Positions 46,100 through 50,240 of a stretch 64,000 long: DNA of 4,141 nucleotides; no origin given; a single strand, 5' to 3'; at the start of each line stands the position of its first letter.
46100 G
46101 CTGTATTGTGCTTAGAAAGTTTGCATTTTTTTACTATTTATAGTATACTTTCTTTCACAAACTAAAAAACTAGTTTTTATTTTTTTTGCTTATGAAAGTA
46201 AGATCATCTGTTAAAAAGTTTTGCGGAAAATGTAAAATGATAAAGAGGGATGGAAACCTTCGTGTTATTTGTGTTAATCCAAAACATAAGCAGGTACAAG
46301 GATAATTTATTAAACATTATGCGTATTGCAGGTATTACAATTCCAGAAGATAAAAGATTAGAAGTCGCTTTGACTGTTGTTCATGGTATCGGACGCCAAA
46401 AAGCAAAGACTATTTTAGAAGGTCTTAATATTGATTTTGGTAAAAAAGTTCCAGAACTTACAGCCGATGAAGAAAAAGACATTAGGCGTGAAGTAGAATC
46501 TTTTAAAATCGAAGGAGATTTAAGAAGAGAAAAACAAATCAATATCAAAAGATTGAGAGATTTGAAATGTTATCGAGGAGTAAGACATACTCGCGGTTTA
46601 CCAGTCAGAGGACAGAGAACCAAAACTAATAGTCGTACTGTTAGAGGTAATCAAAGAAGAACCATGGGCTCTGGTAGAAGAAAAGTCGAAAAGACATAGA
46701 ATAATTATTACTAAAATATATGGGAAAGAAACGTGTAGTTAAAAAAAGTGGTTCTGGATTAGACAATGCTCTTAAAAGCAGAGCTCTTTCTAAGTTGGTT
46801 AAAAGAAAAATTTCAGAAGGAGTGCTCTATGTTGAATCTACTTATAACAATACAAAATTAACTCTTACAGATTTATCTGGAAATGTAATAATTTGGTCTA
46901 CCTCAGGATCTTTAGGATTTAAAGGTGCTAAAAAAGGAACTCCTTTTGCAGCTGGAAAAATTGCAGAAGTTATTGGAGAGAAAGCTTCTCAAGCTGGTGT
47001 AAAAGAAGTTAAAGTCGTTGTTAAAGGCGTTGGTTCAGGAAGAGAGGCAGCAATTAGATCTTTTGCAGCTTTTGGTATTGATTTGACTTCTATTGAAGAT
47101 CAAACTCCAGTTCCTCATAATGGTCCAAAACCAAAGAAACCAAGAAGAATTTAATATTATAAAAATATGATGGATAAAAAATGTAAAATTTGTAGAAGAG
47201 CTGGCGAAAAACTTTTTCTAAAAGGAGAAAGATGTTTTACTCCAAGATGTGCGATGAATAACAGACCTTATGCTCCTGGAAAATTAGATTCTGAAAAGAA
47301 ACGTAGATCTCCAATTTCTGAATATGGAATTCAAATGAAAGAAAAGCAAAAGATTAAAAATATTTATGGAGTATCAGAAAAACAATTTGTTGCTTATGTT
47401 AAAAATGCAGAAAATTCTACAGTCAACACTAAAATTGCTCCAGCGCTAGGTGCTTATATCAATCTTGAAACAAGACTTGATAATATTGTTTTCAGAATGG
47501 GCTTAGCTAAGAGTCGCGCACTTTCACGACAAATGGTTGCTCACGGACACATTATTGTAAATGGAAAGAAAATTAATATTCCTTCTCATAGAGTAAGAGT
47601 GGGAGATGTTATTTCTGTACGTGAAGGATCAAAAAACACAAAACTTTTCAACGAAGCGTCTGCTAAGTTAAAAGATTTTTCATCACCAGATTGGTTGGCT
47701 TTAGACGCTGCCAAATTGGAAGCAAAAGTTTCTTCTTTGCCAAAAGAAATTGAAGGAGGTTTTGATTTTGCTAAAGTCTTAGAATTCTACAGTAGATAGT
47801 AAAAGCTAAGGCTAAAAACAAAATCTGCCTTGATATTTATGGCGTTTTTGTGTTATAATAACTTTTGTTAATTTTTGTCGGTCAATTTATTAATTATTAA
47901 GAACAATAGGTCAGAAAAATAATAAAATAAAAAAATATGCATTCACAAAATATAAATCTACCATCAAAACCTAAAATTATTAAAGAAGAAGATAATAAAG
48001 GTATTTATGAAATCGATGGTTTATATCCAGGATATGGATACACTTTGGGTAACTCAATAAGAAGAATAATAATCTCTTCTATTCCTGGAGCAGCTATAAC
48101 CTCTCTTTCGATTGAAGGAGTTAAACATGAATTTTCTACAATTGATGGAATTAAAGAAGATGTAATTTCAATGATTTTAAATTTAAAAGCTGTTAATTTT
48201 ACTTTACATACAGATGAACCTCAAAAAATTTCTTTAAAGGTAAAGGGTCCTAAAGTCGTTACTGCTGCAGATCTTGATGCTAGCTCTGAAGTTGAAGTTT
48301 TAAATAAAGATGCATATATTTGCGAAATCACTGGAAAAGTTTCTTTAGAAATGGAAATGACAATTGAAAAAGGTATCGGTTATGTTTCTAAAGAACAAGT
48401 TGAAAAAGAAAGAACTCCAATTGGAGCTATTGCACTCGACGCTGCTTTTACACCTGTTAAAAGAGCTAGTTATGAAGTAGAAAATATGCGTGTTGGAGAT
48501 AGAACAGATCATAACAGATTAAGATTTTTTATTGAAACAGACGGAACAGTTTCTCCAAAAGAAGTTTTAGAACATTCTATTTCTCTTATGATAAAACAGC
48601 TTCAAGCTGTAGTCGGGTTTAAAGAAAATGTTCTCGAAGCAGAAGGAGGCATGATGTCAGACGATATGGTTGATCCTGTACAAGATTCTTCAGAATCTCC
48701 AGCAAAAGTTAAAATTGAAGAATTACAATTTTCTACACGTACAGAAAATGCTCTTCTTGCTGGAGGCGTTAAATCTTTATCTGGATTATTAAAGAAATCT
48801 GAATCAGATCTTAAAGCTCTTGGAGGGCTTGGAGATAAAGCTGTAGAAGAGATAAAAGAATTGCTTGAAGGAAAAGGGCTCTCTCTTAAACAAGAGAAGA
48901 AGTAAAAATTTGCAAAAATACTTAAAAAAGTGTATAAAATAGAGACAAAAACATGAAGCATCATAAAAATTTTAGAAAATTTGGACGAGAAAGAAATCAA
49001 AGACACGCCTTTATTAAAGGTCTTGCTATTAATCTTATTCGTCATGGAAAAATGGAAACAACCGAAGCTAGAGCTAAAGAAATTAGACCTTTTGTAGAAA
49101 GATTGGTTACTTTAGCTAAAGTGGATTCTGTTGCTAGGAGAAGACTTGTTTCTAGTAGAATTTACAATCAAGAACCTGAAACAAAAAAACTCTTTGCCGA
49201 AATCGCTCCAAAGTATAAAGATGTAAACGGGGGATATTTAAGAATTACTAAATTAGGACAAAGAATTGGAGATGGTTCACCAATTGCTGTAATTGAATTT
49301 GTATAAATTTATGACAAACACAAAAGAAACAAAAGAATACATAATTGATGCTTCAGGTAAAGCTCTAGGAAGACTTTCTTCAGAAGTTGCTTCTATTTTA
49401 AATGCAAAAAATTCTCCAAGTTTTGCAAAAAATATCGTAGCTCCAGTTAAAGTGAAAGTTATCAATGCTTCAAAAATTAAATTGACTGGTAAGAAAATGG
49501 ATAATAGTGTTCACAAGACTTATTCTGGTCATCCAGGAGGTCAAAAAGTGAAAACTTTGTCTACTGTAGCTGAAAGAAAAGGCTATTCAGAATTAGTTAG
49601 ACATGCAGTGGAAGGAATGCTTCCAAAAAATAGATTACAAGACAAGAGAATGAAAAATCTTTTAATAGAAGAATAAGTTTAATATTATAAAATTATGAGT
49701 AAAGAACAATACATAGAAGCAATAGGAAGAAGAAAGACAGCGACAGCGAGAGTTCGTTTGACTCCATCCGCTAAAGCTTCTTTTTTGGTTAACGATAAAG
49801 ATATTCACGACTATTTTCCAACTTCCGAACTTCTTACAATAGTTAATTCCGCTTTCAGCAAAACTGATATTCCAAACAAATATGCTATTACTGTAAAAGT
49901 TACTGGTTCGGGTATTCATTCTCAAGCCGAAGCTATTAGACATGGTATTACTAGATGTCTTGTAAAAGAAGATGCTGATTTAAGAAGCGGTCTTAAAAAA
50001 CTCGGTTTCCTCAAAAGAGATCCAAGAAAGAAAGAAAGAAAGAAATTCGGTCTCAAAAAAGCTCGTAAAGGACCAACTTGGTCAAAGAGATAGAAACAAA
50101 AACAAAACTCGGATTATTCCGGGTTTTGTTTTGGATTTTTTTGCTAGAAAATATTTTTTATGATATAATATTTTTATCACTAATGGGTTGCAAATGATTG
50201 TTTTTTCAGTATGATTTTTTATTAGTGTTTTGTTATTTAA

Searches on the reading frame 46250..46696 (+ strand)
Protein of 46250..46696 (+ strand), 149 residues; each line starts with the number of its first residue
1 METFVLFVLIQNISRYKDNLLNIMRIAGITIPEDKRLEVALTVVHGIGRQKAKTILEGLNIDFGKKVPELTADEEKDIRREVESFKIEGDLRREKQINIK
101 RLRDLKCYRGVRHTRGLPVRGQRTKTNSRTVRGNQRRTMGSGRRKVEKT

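Call 64: search_protein_families(library=ncbifam, proteins=[window:46250-46696:+], max_evalue=0.00001)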
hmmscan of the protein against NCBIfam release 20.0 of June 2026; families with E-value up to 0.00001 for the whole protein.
window:46250-46696:+ (149 aa): 3 families
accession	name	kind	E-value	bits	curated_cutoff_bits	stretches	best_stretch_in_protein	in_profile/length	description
TIGR03631.1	uS13_bact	equivalog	2.9e-43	146.9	130.45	1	25-136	1-113/113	30S ribosomal protein S13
NF003140.0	PRK04053.1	equivalog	6.5e-20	71.8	159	2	65-131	76-142/157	30S ribosomal protein S13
TIGR03629.1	uS13_arch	equivalog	4.2e-19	69.2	175.55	2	87-131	91-135/144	30S ribosomal protein S13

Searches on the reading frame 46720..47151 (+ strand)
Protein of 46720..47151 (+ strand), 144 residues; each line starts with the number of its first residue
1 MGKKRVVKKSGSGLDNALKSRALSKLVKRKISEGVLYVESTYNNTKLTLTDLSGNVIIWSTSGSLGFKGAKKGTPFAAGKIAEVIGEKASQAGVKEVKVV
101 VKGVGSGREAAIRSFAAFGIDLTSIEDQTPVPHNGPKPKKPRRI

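Call 64: search_protein_families(library=ncbifam, proteins=[window:46720-47151:+], max_evalue=0.00001)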
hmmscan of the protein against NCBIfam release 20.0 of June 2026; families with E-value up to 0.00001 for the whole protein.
window:46720-47151:+ (144 aa): 4 families
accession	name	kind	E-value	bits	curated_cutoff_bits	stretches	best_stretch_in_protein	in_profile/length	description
NF003698.1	PRK05309.1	equivalog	1.1e-46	158.1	111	1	25-143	2-120/120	30S ribosomal protein S11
TIGR03632.1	uS11_bact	equivalog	2.1e-44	150.7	154.5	1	27-140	3-116/117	30S ribosomal protein S11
NF007176.0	PRK09607.1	equivalog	1.2e-20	74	182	1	29-143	5-128/132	30S ribosomal protein S11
TIGR03628.1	arch_S11P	equivalog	5.2e-18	65.7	182.35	1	34-139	3-117/117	30S ribosomal protein S11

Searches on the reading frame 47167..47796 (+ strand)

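Call 64: search_protein_families(library=ncbifam, proteins=[window:47167-47796:+], max_evalue=0.00001)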
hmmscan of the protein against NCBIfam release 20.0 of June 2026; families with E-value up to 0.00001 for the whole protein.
window:47167-47796:+ (210 aa): 5 families
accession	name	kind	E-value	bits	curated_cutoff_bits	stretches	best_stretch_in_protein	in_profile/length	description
NF003717.0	PRK05327.1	equivalog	2.1e-59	200.8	116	1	3-210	6-202/202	30S ribosomal protein S4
TIGR01017.1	rpsD_bact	equivalog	2.4e-53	180.9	177.2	1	4-210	5-200/200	30S ribosomal protein S4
NF003139.0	PRK04051.1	equivalog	6.8e-14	52.1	138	1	100-155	101-158/179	30S ribosomal protein S4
TIGR01018.1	uS4_arch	equivalog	5.2e-12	46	82.25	1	100-146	102-148/162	30S ribosomal protein S4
TIGR00478.1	tly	subfamily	4.4e-06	26.2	185.8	1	103-154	1-52/228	TlyA family rRNA (cytidine-2'-O)-methyltransferase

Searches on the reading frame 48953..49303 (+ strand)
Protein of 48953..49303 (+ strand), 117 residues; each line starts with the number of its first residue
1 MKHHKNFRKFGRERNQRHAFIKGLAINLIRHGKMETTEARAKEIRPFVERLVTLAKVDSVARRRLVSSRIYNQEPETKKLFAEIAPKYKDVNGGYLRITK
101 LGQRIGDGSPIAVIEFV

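Call 65: search_protein_families(library=ncbifam, proteins=[window:48953-49303:+], max_evalue=0.00001)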
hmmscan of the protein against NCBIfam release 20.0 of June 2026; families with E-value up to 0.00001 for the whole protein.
window:48953-49303:+ (117 aa): 2 families
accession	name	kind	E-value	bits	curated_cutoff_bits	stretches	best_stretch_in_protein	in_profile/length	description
TIGR00059.1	L17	equivalog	3.3e-38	130.4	70.05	1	7-117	2-111/112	50S ribosomal protein L17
NF051448.1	50S_L17_sunset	exception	1.4e-29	103.4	280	1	16-117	16-116/229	50S ribosomal protein L17, sunset domain variant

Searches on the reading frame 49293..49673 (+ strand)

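Call 65: search_protein_families(library=ncbifam, proteins=[window:49293-49673:+], max_evalue=0.00001)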
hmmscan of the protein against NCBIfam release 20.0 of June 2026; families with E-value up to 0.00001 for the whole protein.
window:49293-49673:+ (127 aa): 3 families
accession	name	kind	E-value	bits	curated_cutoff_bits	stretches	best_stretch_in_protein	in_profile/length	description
TIGR01066.1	rplM_bact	equivalog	3.8e-30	104.6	93.05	1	9-125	8-123/141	50S ribosomal protein L13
NF005004.0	PRK06394.1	equivalog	6.6e-10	39.1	146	1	12-119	3-98/149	50S ribosomal protein L13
TIGR01077.1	L13_A_E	equivalog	5.8e-09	36.4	98.9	1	17-118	2-90/141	50S ribosomal protein L13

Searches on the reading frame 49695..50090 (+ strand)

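Call 65: search_protein_families(library=ncbifam, proteins=[window:49695-50090:+], max_evalue=0.00001)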
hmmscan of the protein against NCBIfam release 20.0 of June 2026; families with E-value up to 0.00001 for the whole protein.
window:49695-50090:+ (132 aa): 3 families
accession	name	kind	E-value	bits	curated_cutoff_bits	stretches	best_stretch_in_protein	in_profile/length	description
NF001099.0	PRK00132.1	equivalog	8.1e-43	145.8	112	1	5-132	4-130/130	30S ribosomal protein S9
TIGR03627.1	uS9_arch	equivalog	3.4e-15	56.5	162.75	1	7-125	2-123/130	30S ribosomal protein S9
NF001749.0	PRK00474.1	equivalog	6.3e-15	55.6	147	1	4-126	2-128/134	30S ribosomal protein S9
